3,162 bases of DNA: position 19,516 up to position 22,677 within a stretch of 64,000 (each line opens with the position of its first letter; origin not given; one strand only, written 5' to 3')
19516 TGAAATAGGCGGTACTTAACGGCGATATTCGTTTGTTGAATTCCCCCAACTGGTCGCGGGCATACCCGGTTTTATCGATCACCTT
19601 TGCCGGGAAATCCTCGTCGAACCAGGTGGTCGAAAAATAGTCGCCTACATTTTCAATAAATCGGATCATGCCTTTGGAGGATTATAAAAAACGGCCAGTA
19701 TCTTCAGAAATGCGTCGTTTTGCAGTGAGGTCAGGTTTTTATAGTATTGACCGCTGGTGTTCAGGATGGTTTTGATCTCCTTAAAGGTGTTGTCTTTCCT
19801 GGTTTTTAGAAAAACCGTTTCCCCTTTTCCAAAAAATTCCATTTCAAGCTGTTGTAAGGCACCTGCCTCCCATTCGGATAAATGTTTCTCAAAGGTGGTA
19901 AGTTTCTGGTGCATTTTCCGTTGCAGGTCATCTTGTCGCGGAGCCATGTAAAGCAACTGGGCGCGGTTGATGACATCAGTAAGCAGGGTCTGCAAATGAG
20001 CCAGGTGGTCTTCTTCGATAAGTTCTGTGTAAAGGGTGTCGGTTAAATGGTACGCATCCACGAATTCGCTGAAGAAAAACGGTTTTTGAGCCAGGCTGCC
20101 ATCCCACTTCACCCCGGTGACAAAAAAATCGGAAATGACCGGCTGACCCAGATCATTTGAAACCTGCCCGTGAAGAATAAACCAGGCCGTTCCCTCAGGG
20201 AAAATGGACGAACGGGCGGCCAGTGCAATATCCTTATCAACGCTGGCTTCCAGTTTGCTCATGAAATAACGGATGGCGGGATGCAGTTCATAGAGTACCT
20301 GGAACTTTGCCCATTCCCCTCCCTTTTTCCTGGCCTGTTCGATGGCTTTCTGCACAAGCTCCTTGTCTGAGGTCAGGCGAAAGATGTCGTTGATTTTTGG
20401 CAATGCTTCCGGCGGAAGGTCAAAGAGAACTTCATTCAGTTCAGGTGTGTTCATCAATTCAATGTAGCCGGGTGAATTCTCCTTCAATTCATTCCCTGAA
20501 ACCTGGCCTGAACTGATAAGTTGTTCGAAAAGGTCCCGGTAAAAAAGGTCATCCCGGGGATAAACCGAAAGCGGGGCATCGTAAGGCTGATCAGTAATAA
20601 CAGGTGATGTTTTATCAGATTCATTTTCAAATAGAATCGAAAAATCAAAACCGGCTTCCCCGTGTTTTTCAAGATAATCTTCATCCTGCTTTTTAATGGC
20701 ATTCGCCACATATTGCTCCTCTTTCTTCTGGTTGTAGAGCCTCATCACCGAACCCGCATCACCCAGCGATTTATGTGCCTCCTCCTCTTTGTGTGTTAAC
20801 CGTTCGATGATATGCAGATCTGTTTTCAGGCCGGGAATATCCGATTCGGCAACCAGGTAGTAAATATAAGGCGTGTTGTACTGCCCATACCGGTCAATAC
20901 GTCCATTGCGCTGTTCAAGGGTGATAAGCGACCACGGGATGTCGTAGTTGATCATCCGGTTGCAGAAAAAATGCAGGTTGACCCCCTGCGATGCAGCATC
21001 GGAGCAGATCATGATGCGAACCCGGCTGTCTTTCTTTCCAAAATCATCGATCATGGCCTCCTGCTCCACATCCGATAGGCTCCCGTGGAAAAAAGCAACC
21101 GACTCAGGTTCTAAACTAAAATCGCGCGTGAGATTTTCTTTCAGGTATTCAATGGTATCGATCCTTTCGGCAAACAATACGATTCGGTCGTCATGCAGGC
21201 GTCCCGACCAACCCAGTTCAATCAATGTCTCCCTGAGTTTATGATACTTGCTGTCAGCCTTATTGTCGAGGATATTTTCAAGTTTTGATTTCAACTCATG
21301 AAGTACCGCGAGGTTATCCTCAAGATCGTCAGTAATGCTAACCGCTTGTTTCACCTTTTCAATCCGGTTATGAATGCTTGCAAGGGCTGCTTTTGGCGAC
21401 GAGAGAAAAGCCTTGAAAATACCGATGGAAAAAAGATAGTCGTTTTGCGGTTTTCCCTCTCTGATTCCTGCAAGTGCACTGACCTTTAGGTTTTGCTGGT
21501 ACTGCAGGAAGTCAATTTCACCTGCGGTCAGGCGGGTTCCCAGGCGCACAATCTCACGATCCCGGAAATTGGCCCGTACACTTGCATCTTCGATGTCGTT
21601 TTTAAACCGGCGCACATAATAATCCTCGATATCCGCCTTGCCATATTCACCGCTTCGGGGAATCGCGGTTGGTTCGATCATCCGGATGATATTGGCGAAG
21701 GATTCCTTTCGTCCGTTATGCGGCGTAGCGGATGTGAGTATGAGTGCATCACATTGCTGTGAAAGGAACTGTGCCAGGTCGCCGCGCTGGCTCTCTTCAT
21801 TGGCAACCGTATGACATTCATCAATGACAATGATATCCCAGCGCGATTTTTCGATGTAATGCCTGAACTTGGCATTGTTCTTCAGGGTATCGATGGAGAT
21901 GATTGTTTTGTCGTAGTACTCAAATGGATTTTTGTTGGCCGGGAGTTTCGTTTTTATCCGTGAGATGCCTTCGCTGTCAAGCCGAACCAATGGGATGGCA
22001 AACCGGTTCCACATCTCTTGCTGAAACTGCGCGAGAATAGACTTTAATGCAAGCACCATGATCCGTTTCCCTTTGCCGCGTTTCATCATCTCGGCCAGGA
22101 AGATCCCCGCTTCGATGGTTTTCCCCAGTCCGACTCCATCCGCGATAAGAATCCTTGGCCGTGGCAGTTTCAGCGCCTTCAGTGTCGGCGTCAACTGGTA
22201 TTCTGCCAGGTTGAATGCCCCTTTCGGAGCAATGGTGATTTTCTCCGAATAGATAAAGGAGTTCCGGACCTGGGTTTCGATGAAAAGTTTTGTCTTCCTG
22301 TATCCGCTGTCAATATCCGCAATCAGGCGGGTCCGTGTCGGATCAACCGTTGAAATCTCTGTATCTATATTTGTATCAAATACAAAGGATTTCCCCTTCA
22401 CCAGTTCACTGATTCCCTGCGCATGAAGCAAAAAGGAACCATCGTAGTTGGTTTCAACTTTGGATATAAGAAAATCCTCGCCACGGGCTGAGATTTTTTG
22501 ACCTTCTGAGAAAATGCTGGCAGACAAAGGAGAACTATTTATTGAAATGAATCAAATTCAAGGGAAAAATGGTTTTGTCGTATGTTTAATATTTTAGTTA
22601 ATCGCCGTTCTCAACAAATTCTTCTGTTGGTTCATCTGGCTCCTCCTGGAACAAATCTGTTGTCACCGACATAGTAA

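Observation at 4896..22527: DISARM class-1-like operon with no PLD (DrmC), a fused DrmA-DrmB or DruE-sized helicase, an embedded AlbA_2 gene and a terminal UvrD helicase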

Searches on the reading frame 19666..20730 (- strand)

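Call 47: search_protein_families(library=pfam, proteins=[window:19666-20730:-], max_evalue=10)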
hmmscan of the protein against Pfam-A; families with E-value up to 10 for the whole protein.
window:19666-20730:- (354 aa): 1 family
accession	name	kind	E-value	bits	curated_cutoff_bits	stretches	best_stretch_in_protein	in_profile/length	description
PF08278.16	DnaG_DnaB_bind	-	0.082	13.7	29.1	1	232-282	68-118/124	DNA primase DnaG DnaB-binding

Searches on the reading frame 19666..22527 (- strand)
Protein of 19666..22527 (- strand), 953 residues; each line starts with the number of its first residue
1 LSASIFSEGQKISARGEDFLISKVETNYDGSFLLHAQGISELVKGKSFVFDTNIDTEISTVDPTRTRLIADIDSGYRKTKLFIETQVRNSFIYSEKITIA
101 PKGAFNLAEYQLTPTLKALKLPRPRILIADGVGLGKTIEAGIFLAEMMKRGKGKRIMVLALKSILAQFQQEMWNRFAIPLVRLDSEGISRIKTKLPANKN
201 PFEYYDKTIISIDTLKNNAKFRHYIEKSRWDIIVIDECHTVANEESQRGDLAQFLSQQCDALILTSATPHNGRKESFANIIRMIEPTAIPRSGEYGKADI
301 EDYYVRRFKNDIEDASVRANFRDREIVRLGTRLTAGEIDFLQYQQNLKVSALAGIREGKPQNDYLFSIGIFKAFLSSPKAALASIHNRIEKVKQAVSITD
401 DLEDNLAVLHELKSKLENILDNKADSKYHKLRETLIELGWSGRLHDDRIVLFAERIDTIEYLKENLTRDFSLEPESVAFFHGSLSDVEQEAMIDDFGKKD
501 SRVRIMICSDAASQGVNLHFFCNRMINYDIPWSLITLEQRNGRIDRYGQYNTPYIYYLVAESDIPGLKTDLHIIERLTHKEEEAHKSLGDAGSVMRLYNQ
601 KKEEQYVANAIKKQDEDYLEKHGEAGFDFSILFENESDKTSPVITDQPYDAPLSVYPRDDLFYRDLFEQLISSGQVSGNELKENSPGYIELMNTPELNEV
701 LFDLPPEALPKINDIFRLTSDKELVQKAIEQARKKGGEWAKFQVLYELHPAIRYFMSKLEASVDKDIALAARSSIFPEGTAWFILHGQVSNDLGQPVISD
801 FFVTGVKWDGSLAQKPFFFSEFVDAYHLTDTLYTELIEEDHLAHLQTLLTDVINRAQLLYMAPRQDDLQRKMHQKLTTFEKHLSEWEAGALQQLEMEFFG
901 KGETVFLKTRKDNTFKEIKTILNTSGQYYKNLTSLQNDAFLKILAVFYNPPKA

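Call 3: search_protein_families(library=pfam, proteins=[window:19666-22527:-], max_evalue=0.01)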
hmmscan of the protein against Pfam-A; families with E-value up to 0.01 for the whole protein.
window:19666-22527:- (953 aa): 5 families
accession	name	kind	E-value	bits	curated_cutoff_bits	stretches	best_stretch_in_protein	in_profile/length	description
PF00271.37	Helicase_C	-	2e-17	63.9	23.5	1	433-548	8-110/110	Helicase conserved C-terminal domain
PF00176.29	SNF2-rel_dom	-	9.5e-12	45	24.9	1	127-287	21-181/290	SNF2-related domain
PF04851.21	ResIII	-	4.9e-10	40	22.5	1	115-270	15-163/164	Type III restriction enzyme, res subunit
PF00270.35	DEAD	-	1.5e-08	35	26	1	125-271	16-162/167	DEAD/DEAH box helicase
PF13872.12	AAA_34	-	0.0067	15.8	27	0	123-248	60-194/306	P-loop containing NTP hydrolase pore-1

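Call 4: search_protein_families(library=padloc, proteins=[window:19666-22527:-], max_evalue=0.001)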
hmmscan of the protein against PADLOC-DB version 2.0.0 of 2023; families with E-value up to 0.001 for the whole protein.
window:19666-22527:- (953 aa): 39 families (the best 25 are shown)
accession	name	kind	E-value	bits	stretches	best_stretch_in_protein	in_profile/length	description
PDLC02621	DrmD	-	6.2e-97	324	2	105-394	120-427/1040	DrmD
PDLC02572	DrmA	-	3.6e-63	211.9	2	105-390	117-420/1043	DrmA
PDLC00659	HmaA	-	4.7e-57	191.6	2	125-396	124-402/1176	SNF2 helicase / DEAD-box helicase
PDLC02500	BrxHI|BrxHII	-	6.8e-54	181.7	2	111-324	95-327/933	BrxHI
PDLC02504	BrxHI|BrxHII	-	3.6e-53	178.8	2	106-402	109-408/971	BrxHII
PDLC02632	DrmD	-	7.9e-53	177.9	2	106-388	123-421/662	DrmD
PDLC02633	DrmD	-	2.6e-48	162.6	2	104-313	123-347/839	DrmD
PDLC02623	DrmD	-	2.9e-39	132.6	2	414-596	501-668/1040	DrmD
PDLC02620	DrmD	-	1.5e-37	127.1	2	389-590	425-615/1060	DrmD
PDLC02853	DpdE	-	2.8e-35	119.6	2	104-313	95-314/985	DpdE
PDLC02624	DrmD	-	3.1e-35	119.8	2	397-552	317-470/652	DrmD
PDLC02840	DpdE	-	7.1e-35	118.6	3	412-567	526-674/1091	DpdE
PDLC02619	DrmD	-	3.1e-34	116.2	2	115-288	44-212/872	DrmD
PDLC02843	DpdE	-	4.9e-32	108.8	2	104-286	156-314/1091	DpdE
PDLC02622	DrmD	-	6.7e-27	92.4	1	106-337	122-368/422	DrmD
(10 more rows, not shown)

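Call 61: search_protein_families(library=ncbifam, proteins=[window:19666-22527:-], max_evalue=0.001)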
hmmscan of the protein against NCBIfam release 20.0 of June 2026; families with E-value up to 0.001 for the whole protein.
window:19666-22527:- (953 aa): 12 families
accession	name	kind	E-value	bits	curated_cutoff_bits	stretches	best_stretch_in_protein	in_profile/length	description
NF038317.1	DISARM_DrmD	equivalog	2.9e-101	340.4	610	2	105-405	106-422/1021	DISARM system SNF2-like helicase DrmD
NF041062.1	DpdE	equivalog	3.6e-44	151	500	2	337-563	446-657/1048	protein DpdE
NF003426.0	PRK04914.1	equivalog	3e-43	148.2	576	2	5-286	54-333/959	RNA polymerase-associated protein RapA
NF042964.1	phospholipD_antiphage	equivalog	1.2e-35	123.2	1100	2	394-552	637-794/895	phospholipase D-like domain-containing anti-phage protein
NF038318.1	DISARM_DrmD_b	equivalog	6.3e-34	117.2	950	2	115-285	41-206/868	DISARM system SNF2-like helicase DrmD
NF046051.1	restrict_EcoAI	equivalog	2.2e-08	33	550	1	115-274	169-318/768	EcoAI/FtnUII family type I restriction enzme subunit R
NF010337.0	PRK13766.1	equivalog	9.6e-08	30.6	610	0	109-243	19-146/781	Hef nuclease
NF058637.1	helic_SCO1167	equivalog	4.4e-07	28.3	1200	0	476-589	805-911/932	SCO1167/SCO6262 family helicase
NF041790.1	anti-phage_ZorD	equivalog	1.2e-06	26.8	1500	0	430-557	906-1034/1035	type I Zorya anti-phage system protein ZorD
NF008394.0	PRK11192.1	equivalog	3.4e-06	26.2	507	1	422-550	226-344/441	ATP-dependent RNA helicase SrmB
NF002340.1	PRK01297.1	equivalog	9.8e-06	24.6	564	1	446-550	249-346/372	ATP-dependent RNA helicase RhlB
TIGR02621.3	cas3_GSU0051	exception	0.00043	19.2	400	1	424-565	253-392/854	type I-G CRISPR-associated helicase/endonuclease Cas3g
